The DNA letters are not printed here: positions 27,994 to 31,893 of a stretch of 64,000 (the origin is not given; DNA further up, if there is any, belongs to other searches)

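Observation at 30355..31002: Six near-identical 108-bp repeats inside the sensor domain, with variation confined to a few codons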

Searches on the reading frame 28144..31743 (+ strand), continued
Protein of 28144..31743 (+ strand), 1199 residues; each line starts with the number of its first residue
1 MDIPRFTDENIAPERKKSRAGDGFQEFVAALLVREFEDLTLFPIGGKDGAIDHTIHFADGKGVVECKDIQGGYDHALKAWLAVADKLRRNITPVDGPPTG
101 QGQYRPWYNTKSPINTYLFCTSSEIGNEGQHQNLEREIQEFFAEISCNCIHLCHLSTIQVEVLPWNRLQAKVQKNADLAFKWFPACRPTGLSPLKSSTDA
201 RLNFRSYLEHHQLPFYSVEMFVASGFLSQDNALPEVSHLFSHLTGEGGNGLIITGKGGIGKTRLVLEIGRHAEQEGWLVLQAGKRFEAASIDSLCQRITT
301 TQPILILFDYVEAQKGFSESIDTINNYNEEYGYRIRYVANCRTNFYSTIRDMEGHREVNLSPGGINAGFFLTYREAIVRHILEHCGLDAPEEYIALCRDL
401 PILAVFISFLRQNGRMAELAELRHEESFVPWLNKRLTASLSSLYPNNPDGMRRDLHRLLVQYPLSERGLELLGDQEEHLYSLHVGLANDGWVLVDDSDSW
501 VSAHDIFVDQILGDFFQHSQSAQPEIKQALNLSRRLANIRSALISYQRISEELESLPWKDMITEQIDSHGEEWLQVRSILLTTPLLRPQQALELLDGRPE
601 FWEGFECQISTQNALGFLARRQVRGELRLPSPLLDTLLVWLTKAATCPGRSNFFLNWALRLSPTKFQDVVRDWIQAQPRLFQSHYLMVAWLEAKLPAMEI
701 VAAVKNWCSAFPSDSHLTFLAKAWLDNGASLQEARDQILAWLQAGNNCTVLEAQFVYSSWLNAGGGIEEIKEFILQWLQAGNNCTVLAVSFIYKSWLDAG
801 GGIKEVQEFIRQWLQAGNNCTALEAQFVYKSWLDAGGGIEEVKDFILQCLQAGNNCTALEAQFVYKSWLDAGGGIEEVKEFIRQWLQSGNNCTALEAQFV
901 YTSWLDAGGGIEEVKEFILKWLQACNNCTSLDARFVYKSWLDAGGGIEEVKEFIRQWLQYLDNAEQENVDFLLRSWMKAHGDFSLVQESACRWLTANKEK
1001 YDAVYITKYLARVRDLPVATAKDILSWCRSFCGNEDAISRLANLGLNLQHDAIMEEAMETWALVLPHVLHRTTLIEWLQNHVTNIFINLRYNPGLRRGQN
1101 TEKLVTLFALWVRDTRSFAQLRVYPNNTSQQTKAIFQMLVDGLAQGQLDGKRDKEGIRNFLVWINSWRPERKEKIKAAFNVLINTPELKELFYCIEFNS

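Call 41: predict_structure(alignment_id=A1)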
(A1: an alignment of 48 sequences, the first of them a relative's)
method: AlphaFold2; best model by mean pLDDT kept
length: 1199 residues; sequences in the alignment: 48
mean_pLDDT: 90.7   pTM: 0.70
mean pLDDT of the five models: 90.7, 89.5, 88.5, 87.7, 87.4
residues with pLDDT >= 90: 861; 70-90: 307; 50-70: 30; < 50: 1
segments of 3 or more residues with pLDDT < 50: none
pLDDT, mean of each block of 10 residues (from residue 1): 87 84 91 89 71 90 92 93 94 92 91 94 91 96 95 94 94 90 92 70 80 85 72 82 84 93 93 93 90 90 93 86 88 93 90 88 75 91 85 89 93 90 88 89 89 94 94 93 93 88 93 90 93 94 93 92 93 90 92 93 90 92 93 96 90 93 97 94 94 96 95 90 93 93 87 94 95 95 91 96 95 92 92 95 94 88 94 95 92 93 95 95 89 93 94 92 83 92 91 93 92 94 97 93 94 94 94 88 94 88 95 91 70 93 93 93 91 90 83 80
secondary structure, 60 per line:
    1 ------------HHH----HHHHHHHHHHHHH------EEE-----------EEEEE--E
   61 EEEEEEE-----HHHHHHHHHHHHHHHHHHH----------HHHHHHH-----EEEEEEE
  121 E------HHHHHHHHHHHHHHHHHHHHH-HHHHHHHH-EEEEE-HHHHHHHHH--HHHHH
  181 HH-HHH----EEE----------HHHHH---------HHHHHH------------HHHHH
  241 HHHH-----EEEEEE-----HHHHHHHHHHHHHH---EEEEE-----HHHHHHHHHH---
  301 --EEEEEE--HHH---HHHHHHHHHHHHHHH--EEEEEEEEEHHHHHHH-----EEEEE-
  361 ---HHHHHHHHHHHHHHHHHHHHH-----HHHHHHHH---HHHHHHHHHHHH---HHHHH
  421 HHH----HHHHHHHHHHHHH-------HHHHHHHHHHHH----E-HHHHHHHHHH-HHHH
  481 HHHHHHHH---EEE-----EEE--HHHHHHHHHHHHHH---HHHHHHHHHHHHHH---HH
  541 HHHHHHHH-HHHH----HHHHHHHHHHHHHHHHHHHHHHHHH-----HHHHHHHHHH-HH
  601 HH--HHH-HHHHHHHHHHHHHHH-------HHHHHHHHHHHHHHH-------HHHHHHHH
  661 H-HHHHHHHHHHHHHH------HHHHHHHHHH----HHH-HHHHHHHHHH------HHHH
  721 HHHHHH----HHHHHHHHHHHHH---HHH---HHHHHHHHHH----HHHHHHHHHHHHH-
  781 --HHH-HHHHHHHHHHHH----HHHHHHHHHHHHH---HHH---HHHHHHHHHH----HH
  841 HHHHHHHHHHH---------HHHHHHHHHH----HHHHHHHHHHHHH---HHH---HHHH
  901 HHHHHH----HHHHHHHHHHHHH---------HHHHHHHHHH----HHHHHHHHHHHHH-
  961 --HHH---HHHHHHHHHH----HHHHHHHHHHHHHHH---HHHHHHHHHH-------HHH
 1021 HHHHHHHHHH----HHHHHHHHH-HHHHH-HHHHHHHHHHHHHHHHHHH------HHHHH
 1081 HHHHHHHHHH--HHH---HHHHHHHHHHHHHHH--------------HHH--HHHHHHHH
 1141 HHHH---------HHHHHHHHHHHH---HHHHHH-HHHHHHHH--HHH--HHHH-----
elements in order (helices of 4 or more, strands of 3 or more residues): H20-32 E39-41 E53-57 E60-67 H73-91 H102-108 E114-121 H128-148 H150-157 E159-163 H165-173 H176-182 E191-193 H204-208 H218-223 H236-244 E250-255 H261-274 E278-282 H288-297 E303-308 H317-331 E334-342 H343-349 E355-359 H364-384 H390-397 H401-412 H416-423 H428-440 H448-459 H466-475 H477-488 E492-494 E500-502 H505-518 H522-535 H539-548 H550-553 H558-582 H588-597 H599-602 H609-623 H631-645 H653-661 H663-676 H683-692 H701-710 H717-726 H731-743 H753-762 H767-779 H787-798 H803-815 H825-834 H839-851 H861-870 H875-887 H897-906 H911-923 H933-942 H947-959 H969-978 H983-997 H1001-1010 H1018-1030 H1035-1043 H1045-1049 H1051-1069 H1076-1090 H1099-1113 H1133-1144 H1154-1165 H1169-1174 H1176-1183 H1191-1194

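Call 45: fold_search(model_id=the predicted structure, library=pdb)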
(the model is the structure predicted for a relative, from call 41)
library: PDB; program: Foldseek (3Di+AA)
matches with E <= 10: 1025; with E <= 0.001: 16
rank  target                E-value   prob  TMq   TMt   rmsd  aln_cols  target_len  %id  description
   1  9n70_SP               3.8e-05  1.00  0.13  0.09  30.2      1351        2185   10  SSU processome maturation and disassembly, State E (released 2025-11-05)
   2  9zjz                  5.6e-05  1.00  0.19  0.20  24.5      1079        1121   11  Human sterile alpha motif domain-containing protein 9 (SAMD9), loss-of-function mutant R685Q/G686C/I968C (released 2026-02-25)
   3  8cws_A                7.4e-05  0.97  0.05  0.10  24.5       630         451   10  Accurate computational design of genetically encoded 3D protein crystals (released 2023-11-01)
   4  6mfv_A                7.9e-05  1.00  0.17  0.26  18.0       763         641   12  Crystal structure of the Signal Transduction ATPase with Numerous Domains (STAND) protein with a tetratricopeptide rep (released 2019-02-20)
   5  9jap_A                1.6e-04  1.00  0.13  0.18  29.9       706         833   10  Helical structure of EfAvs5(SIR2-STAND) (released 2025-03-19)
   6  8cwy_A                1.6e-04  0.95  0.05  0.10  25.1       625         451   10  Accurate computational design of genetically encoded 3D protein crystals (released 2023-11-01)
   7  2bku_D                5.9e-04  1.00  0.21  0.27  25.3       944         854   11  Kap95p:RanGTP complex (released 2005-05-04)
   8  9m1m_D                6.1e-04  1.00  0.16  0.17  32.6      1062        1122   11  Cryo-EM structure of the TBC-DEC-Arl2-alpha-beta-tubulin complex with GDP-AlFx (released 2025-10-22)
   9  9rtt_Q                6.5e-04  1.00  0.15  0.18  23.0       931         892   11  Activated Elongation Complex with IWS1 and ELOF1 (released 2025-09-03)
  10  9nc9_L                6.7e-04  1.00  0.14  0.19  26.4       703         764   10  Helical assembly of AVAST5 filament (released 2026-02-18)
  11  9l4c_B                6.7e-04  1.00  0.16  0.18  31.5       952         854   11  ATR Spiral -ATRIP bound with RP-3500 (released 2025-05-21)
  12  6qdl                  6.7e-04  0.99  0.13  0.15  37.1       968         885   13  Molecular features of the UNC-45 chaperone critical for binding and folding muscle myosin (released 2019-10-30)
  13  9ofv_e                7.5e-04  0.97  0.11  0.09  32.5      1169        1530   11  Consensus reconstruction of the eukaryotic Ribosome-associated Quality Control complex (released 2025-06-11)
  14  8fn4_6                8.9e-04  1.00  0.21  0.51  14.1       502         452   13  Cryo-EM structure of RNase-treated RESC-A in trypanosomal RNA editing (released 2023-07-19)
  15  9n75_SP               9.5e-04  0.99  0.15  0.12  28.6      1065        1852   11  SSU processome maturation and disassembly, State I (released 2025-11-05)
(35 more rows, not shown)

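Call 48: search_protein_families(library=pfam, proteins=[P0008, P0037, P0007, P0031], max_evalue=0.1)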
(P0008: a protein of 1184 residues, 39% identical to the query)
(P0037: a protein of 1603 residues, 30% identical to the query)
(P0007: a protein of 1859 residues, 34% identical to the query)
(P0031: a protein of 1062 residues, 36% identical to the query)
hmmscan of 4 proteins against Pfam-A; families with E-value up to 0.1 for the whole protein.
P0008 (1184 aa): 8 families
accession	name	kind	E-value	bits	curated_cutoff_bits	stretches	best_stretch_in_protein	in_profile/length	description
PF10281.14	Ish1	-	2.2e-07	31.5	26.6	0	739-748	9-18/37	Putative nuclear envelope organisation protein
PF25199.1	nSTAND_NTPase5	-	2.3e-06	27.9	34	1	238-348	27-139/145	Novel STAND NTPase 5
PF09494.16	Slx4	-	1.4e-05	25.4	24.8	0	722-747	29-55/60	Slx4 endonuclease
PF10236.15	DAP3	-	0.00043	20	23.1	1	238-284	13-59/311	Mitochondrial ribosomal death-associated protein 3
PF09286.16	Pro-kuma_activ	-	0.0011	19.7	23.5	0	839-880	65-106/143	Pro-kumamolisin, activation domain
PF13191.12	AAA_16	-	0.002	19.1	32.6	1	238-307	14-82/167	AAA ATPase domain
PF22055.1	MvaT_DBD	-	0.053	13.9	27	0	940-953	19-32/37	Bacterial xenogeneic silencer MvaT, C-terminal domain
PF03331.19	LpxC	-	0.081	12.9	27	0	773-811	211-249/268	UDP-3-O-acyl N-acetylglycosamine deacetylase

P0037 (1603 aa): 10 families
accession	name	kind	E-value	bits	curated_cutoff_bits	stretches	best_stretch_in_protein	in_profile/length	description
PF00656.27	Peptidase_C14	-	1.5e-15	58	21.4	1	3-207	2-195/233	Caspase domain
PF25199.1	nSTAND_NTPase5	-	2.2e-05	24.7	34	1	314-424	27-138/145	Novel STAND NTPase 5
PF13191.12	AAA_16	-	0.00023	22.1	32.6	1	322-369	21-64/167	AAA ATPase domain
PF09286.16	Pro-kuma_activ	-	0.00028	21.6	23.5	0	1331-1369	65-103/143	Pro-kumamolisin, activation domain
PF01656.29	CbiA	-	0.0006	20.2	25.4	1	329-524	3-95/125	CobQ/CobB/MinD/ParA nucleotide binding domain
PF06891.17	P2_Phage_GpR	-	0.0038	17.8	25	0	1013-1041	54-82/133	P2 phage tail completion protein R (GpR)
PF01695.23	IstB_IS21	-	0.0039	17.1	24.1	1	317-362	84-129/238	IstB-like ATP binding protein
PF13481.12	AAA_25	-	0.011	15.8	27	0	329-355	37-62/195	AAA domain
PF20720.3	nSTAND3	-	0.021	14.9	27.2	1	328-386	20-72/155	Novel STAND NTPase 3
PF09494.16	Slx4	-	0.074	13.5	24.8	0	1317-1342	30-56/60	Slx4 endonuclease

P0007 (1859 aa): 13 families
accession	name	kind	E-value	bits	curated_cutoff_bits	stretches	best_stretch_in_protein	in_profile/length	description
PF13289.12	SIR2_2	-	1.9e-15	57.6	24.5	1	1372-1504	2-137/141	SIR2-like domain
PF13175.12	AAA_15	-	3.2e-15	57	32.1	2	1699-1836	266-373/374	AAA ATPase domain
PF13304.12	AAA_21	-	1e-14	55.7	27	1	1572-1834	2-300/304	AAA domain, putative AbiEii toxin, Type IV TA system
PF13476.12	AAA_23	-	2e-10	42.1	27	1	1551-1671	1-99/201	AAA domain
PF02463.25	SMC_N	-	1e-08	35.3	40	1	1549-1854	2-217/220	RecF/RecN/SMC N terminal domain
PF13191.12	AAA_16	-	3.3e-05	24.9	32.6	1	249-310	25-85/167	AAA ATPase domain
PF13555.12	AAA_29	-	0.00014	22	27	1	1549-1597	1-50/61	P-loop containing region of AAA domain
PF13245.12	AAA_19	-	0.00074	20.1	25.1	0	251-303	14-66/134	AAA domain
PF00004.35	AAA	-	0.0074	17.2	21.2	0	1771-1834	37-111/131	ATPase family associated with various cellular activities (AAA)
PF20720.3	nSTAND3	-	0.034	14.3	27.2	0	251-309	20-72/155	Novel STAND NTPase 3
PF01656.29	CbiA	-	0.049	14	25.4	0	252-280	3-31/125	CobQ/CobB/MinD/ParA nucleotide binding domain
PF13481.12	AAA_25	-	0.054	13.6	27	0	1572-1595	36-59/195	AAA domain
PF07728.20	AAA_5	-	0.075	13.5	22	0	1573-1596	3-26/139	AAA domain (dynein-related subfamily)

P0031 (1062 aa): 7 families
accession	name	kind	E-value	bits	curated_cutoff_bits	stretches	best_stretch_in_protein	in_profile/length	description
PF09131.15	Endotoxin_mid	-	4.7e-07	30.2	22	0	625-649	101-124/206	Bacillus thuringiensis delta-Endotoxin, middle domain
PF25199.1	nSTAND_NTPase5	-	2e-05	24.9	34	1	117-223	34-138/145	Novel STAND NTPase 5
PF20787.2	SPP1_GP23-1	-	0.0056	17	27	0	699-714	6-21/47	SPP1 phage GP23.1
PF13191.12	AAA_16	-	0.0075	17.2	32.6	1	114-174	14-73/167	AAA ATPase domain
PF07707.21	BACK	-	0.019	15.4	20.9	0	1000-1047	45-92/103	BTB And C-terminal Kelch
PF10236.15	DAP3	-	0.028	14.1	23.1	1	119-160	18-59/311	Mitochondrial ribosomal death-associated protein 3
PF11740.13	KfrA_N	-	0.05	14.8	26.1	0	640-663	30-53/113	Plasmid replication region DNA-binding N-term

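Call 88: search_protein_representatives(protein=P0001)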
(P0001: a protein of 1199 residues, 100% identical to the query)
Query: 1199 residues. Proteins with E-value up to 0.001 (for the whole library): 806; up to 1e-10: 572; up to 1e-30: 337. The best 150 are listed.
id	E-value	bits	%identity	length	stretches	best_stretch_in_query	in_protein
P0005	1.4e-262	890.7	38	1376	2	1-960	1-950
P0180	8.0e-256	868.3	34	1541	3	2-959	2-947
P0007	2.2e-253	860.2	37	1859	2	18-998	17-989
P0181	3.0e-251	853.1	41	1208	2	180-959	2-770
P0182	3.9e-243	826.3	36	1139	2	1-945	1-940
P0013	6.7e-237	805.6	38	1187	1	2-1181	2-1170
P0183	8.7e-230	782.0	36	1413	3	3-996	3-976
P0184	4.0e-229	779.9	38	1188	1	1-1175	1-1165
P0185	6.9e-228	775.7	35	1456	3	11-968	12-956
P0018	7.2e-226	769.1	32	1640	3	1-1004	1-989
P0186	2.7e-221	753.9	37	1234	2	10-959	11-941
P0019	5.0e-220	749.7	36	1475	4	2-958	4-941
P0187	7.3e-220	749.2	37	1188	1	1-1184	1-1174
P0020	1.5e-218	744.9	37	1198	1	1-1182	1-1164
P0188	2.5e-218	744.1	37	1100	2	10-814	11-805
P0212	1.9e-171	588.8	32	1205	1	6-1199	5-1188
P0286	4.8e-104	365.5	31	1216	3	825-1199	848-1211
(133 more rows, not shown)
